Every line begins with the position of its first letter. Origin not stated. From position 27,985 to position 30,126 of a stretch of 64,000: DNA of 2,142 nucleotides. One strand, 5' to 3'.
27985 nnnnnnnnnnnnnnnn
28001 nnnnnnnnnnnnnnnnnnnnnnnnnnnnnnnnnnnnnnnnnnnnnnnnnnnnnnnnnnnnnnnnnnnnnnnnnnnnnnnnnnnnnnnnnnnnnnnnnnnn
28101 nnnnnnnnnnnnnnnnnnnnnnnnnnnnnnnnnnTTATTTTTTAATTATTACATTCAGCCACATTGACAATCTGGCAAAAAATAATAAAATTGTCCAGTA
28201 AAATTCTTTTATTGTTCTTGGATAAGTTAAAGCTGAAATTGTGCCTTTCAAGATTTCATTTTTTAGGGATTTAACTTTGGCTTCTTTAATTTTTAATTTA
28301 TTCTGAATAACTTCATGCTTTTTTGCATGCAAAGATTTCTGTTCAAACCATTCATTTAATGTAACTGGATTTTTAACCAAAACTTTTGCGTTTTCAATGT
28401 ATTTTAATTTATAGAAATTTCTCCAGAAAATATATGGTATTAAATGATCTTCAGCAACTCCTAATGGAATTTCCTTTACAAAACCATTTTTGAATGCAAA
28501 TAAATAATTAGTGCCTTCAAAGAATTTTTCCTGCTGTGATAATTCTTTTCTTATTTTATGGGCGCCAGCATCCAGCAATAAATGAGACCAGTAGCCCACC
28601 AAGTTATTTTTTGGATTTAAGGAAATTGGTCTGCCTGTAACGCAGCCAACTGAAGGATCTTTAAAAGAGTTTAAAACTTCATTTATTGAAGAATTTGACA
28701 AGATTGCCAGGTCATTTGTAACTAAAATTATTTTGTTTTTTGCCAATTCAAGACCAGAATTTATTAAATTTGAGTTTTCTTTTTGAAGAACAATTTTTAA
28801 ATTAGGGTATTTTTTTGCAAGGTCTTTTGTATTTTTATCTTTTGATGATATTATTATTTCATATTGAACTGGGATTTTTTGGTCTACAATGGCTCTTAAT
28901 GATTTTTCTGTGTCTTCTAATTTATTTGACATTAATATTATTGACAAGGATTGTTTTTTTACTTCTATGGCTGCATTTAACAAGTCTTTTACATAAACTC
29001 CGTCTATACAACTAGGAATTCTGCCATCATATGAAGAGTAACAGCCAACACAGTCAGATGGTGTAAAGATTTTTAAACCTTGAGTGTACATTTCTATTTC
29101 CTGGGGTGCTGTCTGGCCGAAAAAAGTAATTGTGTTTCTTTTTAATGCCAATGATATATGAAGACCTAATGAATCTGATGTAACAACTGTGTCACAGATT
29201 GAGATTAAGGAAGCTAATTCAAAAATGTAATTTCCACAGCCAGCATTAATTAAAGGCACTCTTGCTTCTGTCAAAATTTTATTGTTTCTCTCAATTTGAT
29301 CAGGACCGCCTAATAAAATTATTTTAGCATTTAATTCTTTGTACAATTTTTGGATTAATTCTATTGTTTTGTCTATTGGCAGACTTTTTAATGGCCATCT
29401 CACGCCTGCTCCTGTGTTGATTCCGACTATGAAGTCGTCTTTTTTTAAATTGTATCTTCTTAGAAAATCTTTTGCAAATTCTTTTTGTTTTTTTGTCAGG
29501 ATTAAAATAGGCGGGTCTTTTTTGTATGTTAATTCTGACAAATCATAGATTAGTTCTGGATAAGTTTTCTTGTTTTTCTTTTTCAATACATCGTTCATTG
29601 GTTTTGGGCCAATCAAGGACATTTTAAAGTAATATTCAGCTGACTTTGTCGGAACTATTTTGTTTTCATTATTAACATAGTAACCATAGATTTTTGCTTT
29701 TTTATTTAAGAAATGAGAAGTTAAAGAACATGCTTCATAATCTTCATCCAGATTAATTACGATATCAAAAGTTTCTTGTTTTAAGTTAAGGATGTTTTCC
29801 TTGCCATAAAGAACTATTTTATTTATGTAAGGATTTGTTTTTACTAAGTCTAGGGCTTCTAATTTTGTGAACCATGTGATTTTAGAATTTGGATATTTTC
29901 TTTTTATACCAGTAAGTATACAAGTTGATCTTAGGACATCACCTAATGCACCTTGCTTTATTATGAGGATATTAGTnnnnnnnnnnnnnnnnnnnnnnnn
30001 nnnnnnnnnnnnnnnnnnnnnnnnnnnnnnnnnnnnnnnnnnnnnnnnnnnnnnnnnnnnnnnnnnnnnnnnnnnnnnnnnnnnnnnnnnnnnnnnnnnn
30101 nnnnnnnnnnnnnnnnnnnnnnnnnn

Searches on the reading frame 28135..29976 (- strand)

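Call 51: search_protein_families(library=ncbifam, proteins=[window:28135-29976:-], max_evalue=0.00001)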
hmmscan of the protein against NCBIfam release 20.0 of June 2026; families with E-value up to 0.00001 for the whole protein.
window:28135-29976:- (613 aa): 6 families
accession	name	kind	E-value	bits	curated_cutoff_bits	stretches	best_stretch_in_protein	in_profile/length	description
TIGR02193.1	heptsyl_trn_I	equivalog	1.2e-15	57.6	185.3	1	2-55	1-54/320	lipopolysaccharide heptosyltransferase I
TIGR02195.1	heptsyl_trn_II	equivalog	2.1e-15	56.7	134.6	1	2-293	1-289/339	lipopolysaccharide heptosyltransferase II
TIGR02201.1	heptsyl_trn_III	equivalog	2e-13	50.1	170.2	1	3-297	2-297/344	putative lipopolysaccharide heptosyltransferase III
NF007742.0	PRK10422.1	equivalog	6.5e-10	38.3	467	1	2-292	7-294/352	lipopolysaccharide core heptosyltransferase RfaQ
NF008162.0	PRK10916.1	equivalog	9.7e-09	34.9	569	1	3-292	3-293/348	ADP-heptose--LPS heptosyltransferase RfaF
NF008204.0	PRK10964.1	equivalog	1.4e-06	27.7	437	0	168-299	166-292/322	lipopolysaccharide heptosyltransferase RfaC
